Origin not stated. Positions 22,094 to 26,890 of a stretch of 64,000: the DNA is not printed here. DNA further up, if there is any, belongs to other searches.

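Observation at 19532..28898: Candidate undescribed envelope system: two OPT-like giant membrane proteins flanking a PA/M28-like-FtsX fusion, with no ATPase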

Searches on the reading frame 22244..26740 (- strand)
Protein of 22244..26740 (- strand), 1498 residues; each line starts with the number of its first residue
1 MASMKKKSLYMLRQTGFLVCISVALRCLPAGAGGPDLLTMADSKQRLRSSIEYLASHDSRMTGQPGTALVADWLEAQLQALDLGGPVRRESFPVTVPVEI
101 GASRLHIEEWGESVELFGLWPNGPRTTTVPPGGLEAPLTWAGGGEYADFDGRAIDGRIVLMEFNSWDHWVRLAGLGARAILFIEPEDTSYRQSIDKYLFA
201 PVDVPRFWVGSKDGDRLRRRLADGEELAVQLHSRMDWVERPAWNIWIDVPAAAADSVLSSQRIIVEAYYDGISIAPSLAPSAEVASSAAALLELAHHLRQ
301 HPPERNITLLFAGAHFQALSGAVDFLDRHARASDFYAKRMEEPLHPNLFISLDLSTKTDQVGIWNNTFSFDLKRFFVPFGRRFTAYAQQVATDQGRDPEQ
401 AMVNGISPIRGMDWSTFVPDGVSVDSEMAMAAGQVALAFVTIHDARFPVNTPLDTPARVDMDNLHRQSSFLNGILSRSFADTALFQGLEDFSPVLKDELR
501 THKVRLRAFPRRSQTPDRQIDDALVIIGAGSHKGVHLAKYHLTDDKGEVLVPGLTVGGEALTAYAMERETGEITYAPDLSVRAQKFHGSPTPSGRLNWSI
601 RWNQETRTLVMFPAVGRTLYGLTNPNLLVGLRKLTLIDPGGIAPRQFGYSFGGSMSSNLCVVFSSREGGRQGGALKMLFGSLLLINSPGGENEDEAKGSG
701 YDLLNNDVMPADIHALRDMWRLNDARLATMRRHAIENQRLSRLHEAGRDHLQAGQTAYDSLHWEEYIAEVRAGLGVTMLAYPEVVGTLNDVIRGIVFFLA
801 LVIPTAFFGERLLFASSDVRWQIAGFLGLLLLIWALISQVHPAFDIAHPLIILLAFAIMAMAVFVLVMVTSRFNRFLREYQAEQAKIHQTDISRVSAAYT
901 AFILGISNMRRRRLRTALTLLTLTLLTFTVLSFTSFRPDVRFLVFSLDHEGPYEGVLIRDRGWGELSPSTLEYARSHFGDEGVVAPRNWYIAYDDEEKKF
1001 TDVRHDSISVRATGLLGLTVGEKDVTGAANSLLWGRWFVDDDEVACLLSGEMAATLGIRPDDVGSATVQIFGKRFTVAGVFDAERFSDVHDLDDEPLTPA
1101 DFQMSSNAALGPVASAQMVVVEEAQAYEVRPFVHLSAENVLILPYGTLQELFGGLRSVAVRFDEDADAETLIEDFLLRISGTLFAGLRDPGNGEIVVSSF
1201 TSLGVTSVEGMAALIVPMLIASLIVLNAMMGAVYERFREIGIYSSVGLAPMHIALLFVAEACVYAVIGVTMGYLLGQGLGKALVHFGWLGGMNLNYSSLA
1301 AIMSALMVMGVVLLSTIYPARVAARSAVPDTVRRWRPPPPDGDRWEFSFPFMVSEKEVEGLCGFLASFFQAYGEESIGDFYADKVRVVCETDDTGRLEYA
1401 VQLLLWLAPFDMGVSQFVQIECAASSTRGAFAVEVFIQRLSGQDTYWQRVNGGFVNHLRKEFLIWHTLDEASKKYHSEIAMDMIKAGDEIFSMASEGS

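Call 6: search_protein_families(library=pfam, proteins=[window:22244-26740:-], max_evalue=1)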
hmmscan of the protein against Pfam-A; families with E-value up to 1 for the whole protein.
window:22244-26740:- (1498 aa): 3 families
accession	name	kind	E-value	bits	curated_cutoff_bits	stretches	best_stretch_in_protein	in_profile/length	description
PF02687.27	FtsX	-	8.6e-12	45.6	25.5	1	1212-1325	2-117/120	FtsX-like permease C-terminal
PF12704.14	MacB_PCD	-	4e-06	27.7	27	1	916-1101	1-174/207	MacB-like periplasmic core domain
PF04389.22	Peptidase_M28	-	0.0011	19.2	21.3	1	260-359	12-99/193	Peptidase family M28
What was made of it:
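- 22244..26740 (-): Gene B, 1498 aa. Giant MacB/LolE-type membrane protein without a nucleotide-binding domain. Pfam FtsX and MacB_PCD (call 6).
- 22757..24028 (-): B aa ~905-1328: MacB/LolE-type module. It comprises an elbow helix, TM1, a periplasmic core domain (aa ~937-1207) and TM2-TM4. Pfam MacB_PCD aa 916-1101 and FtsX aa 1212-1325 (call 6).
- On MacB/FtsX (type VII ABC) permease, protein B: FtsX 45.6 bits against a threshold of 25.5, and MacB_PCD 27.7 bits against 27 (call 6).
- On Peptidase family M28: The single-sequence Pfam score of 19.2 is below the 21.3 threshold (call 6).
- On ADOP duplicated orphan permease (TIGR03434): B has one FtsX domain (call 6).
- Checked: B has FtsX (8.6e-12), MacB_PCD (4e-6) and a sub-threshold M28 hit (call 6).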

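Call 7: search_protein_families(library=ncbifam, proteins=[window:22244-26740:-], max_evalue=1)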
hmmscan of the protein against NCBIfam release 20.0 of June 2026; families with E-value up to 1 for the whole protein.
window:22244-26740:- (1498 aa): 5 families
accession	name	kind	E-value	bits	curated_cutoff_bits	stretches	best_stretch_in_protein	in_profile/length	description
NF007826.0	PRK10535.1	equivalog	5.7e-07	28.2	966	1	1211-1327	527-640/648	macrolide ABC transporter ATP-binding protein/permease MacB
NF038346.1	FtsX_actino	exception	0.00082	18.8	250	1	1198-1317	171-291/308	permease-like cell division protein FtsX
NF008076.0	PRK10814.1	exception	0.0015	17.6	473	1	1219-1327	276-391/399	lipoprotein-releasing ABC transporter permease subunit LolC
TIGR03434.1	ADOP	subfamily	0.0065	14.6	622.3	1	1229-1326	700-794/803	ADOP family duplicated permease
TIGR02212.1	lolCE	equivalog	0.35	9.7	362.45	0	1218-1325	277-401/411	lipoprotein-releasing ABC transporter permease subunit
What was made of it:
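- On LolC/LolE, FtsX, MacB equivalogs (NCBIfam): LolC scores 17.6 against 473 and FtsX 18.8 against 250 (call 7).
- On ADOP duplicated orphan permease (TIGR03434): The score is 14.6 bits against a cut-off of 622.3 (call 7).
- Closest known: ADOP family. Different: B scores 14.6 bits against a cut-off of 622 (call 7).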

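Call 11: find_homologous_proteins(query=window:22244-26740:-, max_evalue=0.00001)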
Query window:22244-26740:- (1498 aa): 329 proteins with E <= 0.00001 among 8000 candidates; the best 120 are listed.
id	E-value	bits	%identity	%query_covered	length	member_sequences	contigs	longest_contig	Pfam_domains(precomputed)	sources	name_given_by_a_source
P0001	0.0e+0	3416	100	100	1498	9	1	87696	PF02687.28,PF12704.15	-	-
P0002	0.0e+0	2735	79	99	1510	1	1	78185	PF02687.28,PF12704.15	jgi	jgi:hypothetical protein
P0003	0.0e+0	2719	80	98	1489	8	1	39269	PF02687.28,PF12704.15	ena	-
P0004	0.0e+0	2701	79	99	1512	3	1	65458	PF02687.28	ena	-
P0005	0.0e+0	2687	79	99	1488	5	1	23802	PF02687.28,PF12704.15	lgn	-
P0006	0.0e+0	2634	78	99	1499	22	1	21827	PF02687.28,PF04389.23,PF12704.15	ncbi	-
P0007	0.0e+0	2629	77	98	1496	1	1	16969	PF02687.28,PF04389.23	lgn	-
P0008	0.0e+0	2606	77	98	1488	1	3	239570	PF02687.28,PF04389.23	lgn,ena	-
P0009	0.0e+0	2531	75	98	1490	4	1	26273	PF02687.28,PF12704.15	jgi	jgi:hypothetical protein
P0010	0.0e+0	2513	75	97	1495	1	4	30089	PF02687.28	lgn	-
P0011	0.0e+0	2283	68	97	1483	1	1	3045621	PF02687.28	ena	-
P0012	0.0e+0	2242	68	97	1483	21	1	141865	PF02687.28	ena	-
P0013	0.0e+0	2225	67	97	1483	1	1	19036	PF02687.28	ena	-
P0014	0.0e+0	2220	68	95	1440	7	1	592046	PF02687.28,PF12704.15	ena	-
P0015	0.0e+0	2185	66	97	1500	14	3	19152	PF02687.28,PF04389.23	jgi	jgi:hypothetical protein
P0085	0.0e+0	1627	52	96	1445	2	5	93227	PF02687.28,PF04389.23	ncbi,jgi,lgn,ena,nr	ncbi:MAG: ABC transporter permease [Candidatus Handelsmanbacteria bacterium]|nr:ABC transporter perm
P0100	0.0e+0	1500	50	96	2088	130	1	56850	PF20580.4,PF02687.28,PF20581.4,PF12704.15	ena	-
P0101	0.0e+0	1498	49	98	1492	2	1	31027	PF02687.28,PF04389.23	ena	-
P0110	0.0e+0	1469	48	96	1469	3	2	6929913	PF02687.28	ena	-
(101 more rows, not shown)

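Call 13: find_encoding_contigs(protein=P0110, flank=10000, max_places=2)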
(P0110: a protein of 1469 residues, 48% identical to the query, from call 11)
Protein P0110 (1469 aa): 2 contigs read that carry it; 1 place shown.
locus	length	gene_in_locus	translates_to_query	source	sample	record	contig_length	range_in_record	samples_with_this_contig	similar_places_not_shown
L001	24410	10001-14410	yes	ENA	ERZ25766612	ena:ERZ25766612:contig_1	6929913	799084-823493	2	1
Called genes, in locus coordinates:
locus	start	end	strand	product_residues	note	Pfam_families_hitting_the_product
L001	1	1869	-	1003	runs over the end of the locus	PF13620:CarboxypepD_reg, PF25183:OMP_b-brl_4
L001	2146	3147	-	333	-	PF13737:DDE_Tnp_1_5, PF01609:DDE_Tnp_1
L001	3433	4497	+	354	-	PF01609:DDE_Tnp_1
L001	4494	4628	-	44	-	-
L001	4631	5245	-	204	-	PF13175:AAA_15, PF13304:AAA_21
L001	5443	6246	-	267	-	PF13340:DUF4096, PF01609:DDE_Tnp_1, PF13586:DDE_Tnp_1_2 (weak)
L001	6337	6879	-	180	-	PF13175:AAA_15, PF13476:AAA_23 (weak), PF13304:AAA_21 (weak)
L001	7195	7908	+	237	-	PF00702:Hydrolase, PF13419:HAD_2 (faint)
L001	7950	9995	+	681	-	PF20581:DUF6785, PF20580:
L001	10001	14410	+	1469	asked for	PF02687:FtsX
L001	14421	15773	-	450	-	PF13646:HEAT_2 (faint)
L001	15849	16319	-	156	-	-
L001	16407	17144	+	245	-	PF03328:HpcH_HpaI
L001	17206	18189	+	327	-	PF01261:AP_endonuc_2, PF03786:UxuA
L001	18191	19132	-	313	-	PF05721:PhyH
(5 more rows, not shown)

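Call 14: find_encoding_contigs(protein=P0085, flank=10000, max_places=2)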
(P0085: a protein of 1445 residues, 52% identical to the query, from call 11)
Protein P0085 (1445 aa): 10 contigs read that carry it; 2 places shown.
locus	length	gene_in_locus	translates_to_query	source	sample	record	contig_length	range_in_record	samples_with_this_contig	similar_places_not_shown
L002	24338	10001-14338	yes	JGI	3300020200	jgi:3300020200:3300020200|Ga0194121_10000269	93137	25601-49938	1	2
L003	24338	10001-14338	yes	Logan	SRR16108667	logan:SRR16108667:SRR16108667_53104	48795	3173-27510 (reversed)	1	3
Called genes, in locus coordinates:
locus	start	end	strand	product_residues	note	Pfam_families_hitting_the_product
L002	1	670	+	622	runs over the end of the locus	PF06480:FtsH_ext, PF00004:AAA, PF17862:AAA_lid_3, PF01434:Peptidase_M41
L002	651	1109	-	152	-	PF14588:YjgF_endoribonc, PF01042:Ribonuc_L-PSP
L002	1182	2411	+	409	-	PF05977:MFS_3, PF13347:MFS_2 (faint), PF07690:MFS_1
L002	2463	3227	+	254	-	PF01261:AP_endonuc_2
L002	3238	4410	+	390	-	PF09861:Lar_N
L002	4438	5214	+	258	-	PF00106:adh_short, PF08659:KR, PF13561:adh_short_C2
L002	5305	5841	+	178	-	PF03938:OmpH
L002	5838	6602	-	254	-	PF00248:Aldo_ket_red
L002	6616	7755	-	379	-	PF05343:Peptidase_M42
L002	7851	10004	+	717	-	PF20581:DUF6785, PF20580:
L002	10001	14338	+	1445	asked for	PF04389:Peptidase_M28 (weak), PF02687:FtsX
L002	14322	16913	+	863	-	-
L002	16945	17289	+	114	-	PF00226:DnaJ (weak)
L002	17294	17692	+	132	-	PF10722:YbjN, PF22550:CesT_Tir_1, PF05932:CesT (weak)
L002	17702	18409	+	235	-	PF04012:PspA_IM30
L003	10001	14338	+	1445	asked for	PF04389:Peptidase_M28 (weak), PF02687:FtsX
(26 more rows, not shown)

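Call 17: find_encoding_contigs(protein=P0100, flank=10000, max_places=2)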
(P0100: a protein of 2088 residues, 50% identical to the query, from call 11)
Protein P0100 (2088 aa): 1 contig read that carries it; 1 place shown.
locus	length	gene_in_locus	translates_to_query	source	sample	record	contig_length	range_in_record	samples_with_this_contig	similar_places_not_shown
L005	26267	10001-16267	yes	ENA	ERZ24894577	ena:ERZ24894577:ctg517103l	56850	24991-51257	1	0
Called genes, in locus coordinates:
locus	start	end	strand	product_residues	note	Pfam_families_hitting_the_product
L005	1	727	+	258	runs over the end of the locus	PF05721:PhyH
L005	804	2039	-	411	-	PF13378:MR_MLE_C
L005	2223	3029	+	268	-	-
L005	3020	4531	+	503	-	-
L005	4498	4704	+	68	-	-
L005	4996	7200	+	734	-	-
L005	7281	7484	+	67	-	-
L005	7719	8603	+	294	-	PF05721:PhyH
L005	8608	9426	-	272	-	PF06123:CreD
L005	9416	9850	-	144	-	PF06123:CreD (weak)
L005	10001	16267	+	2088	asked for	PF12704:MacB_PCD (weak), PF02687:FtsX, PF20581:DUF6785, PF20580:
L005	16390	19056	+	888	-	PF07715:Plug, PF00593:TonB_dep_Rec_b-barrel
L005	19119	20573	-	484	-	PF00884:Sulfatase, PF01663:Phosphodiest (faint), PF16347:SGSH_C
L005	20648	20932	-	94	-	-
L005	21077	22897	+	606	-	PF01839:FG-GAP (faint), PF13517:FG-GAP_3, PF07593:UnbV_ASPIC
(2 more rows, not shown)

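Call 20: search_solved_structures(query=window:22244-26740:-, max_evalue=1)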
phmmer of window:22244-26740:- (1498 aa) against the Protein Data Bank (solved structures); distinct sequences matched with E-value up to 1: 14.
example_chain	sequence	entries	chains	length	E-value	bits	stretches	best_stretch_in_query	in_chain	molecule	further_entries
5gko_A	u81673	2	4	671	1e-06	29.5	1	1143-1325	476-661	Macrolide export ATP-binding/permease protein MacB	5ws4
5nik_J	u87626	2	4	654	3.2e-06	27.9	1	1143-1333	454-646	Macrolide export ATP-binding/permease protein MacB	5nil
5lil_A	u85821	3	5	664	2.4e-05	25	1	1141-1324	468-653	Macrolide export ATP-binding/permease protein MacB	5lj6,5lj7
9o9x_C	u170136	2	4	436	4.7e-05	24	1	1216-1334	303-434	ABC transporter permease YtrF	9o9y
7arh_C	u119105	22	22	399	0.00022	21.8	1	1211-1327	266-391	Lipoprotein-releasing ABC transporter permease subunit LolC | Lipo-releasing system transmembrane protein lolC | Lipoprotein-releasing system transmembrane prot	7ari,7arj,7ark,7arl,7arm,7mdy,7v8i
5xu1_M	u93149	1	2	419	0.00045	20.8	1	1207-1325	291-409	ABC transporter permeae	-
7mdx_A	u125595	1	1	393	0.00052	20.6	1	1211-1325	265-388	Lipoprotein-releasing system transmembrane protein LolC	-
2ek8_A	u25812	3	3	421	0.0025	18.3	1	123-323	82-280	Aminopeptidase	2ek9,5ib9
9w35_A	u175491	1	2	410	0.01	16.2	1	1144-1295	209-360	LolF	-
9w2w_A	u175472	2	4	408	0.011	16.2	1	1144-1294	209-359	LolF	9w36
9w37_A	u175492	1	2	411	0.011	16.2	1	1144-1295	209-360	LolF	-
8idb_C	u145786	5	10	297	0.014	15.9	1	1194-1272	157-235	Cell division protein FtsX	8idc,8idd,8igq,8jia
6hc6_A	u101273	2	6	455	0.029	14.8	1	131-329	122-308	Aminopeptidase YwaD | Aminopeptidase Y (Arg Lys Leu preference)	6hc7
9m7s_C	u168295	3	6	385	0.4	11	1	776-879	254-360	S-type anion channel SLAH1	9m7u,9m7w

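Call 52: search_solved_structures(query=A5, max_evalue=1, show_alignments=0)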
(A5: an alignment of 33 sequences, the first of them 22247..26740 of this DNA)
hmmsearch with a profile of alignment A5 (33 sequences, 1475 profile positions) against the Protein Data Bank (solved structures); distinct sequences matched with E-value up to 1: 30.
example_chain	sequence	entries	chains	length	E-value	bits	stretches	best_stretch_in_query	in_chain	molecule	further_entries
2ek8_A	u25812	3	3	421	8e-13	49.9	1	23-284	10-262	Aminopeptidase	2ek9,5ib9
6hc6_A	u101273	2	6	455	5.7e-10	40.4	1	26-311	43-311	Aminopeptidase YwaD | Aminopeptidase Y (Arg Lys Leu preference)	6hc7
5gko_A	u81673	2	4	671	1.9e-08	35.4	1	1122-1306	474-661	Macrolide export ATP-binding/permease protein MacB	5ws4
9o9x_C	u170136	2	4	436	2.2e-08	35.2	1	1197-1315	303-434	ABC transporter permease YtrF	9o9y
5nik_J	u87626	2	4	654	1.7e-07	32.2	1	1124-1311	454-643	Macrolide export ATP-binding/permease protein MacB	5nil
5lil_A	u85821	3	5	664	2.4e-06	28.4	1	1123-1306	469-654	Macrolide export ATP-binding/permease protein MacB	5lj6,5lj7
7arh_C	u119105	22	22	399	6.4e-06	27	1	1198-1308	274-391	Lipoprotein-releasing ABC transporter permease subunit LolC | Lipo-releasing system transmembrane protein lolC | Lipoprotein-releasing system transmembrane prot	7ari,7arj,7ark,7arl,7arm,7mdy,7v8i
5xu1_M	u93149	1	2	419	9.8e-06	26.4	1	1197-1306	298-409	ABC transporter permeae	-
7mdx_A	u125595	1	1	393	1.3e-05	26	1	1198-1306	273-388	Lipoprotein-releasing system transmembrane protein LolC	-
9w37_A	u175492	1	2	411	3.7e-05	24.5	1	1191-1308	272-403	LolF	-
9w35_A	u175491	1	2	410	3.8e-05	24.4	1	1191-1308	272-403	LolF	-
9w2w_A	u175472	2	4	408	4.3e-05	24.3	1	1191-1306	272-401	LolF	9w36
2anp_A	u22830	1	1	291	0.001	19.7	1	227-319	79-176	leucyl aminopeptidase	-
7tm3_7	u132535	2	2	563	0.016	15.8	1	241-308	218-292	Nicalin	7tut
3b3t_A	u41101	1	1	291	0.022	15.3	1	227-318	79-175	Bacterial leucyl aminopeptidase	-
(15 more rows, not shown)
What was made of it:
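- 22244..26740 (-): PDB sequence hits to MacB, YtrF, LolC and LolF (calls 20, 52).
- Closest known: Catalytically inactive M28-fold proteins. Same: There are weak profile hits to nicalin and TfR (call 52).
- Checked: A profile of B reaches PA-domain M28 aminopeptidases at 8e-13 (call 52).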
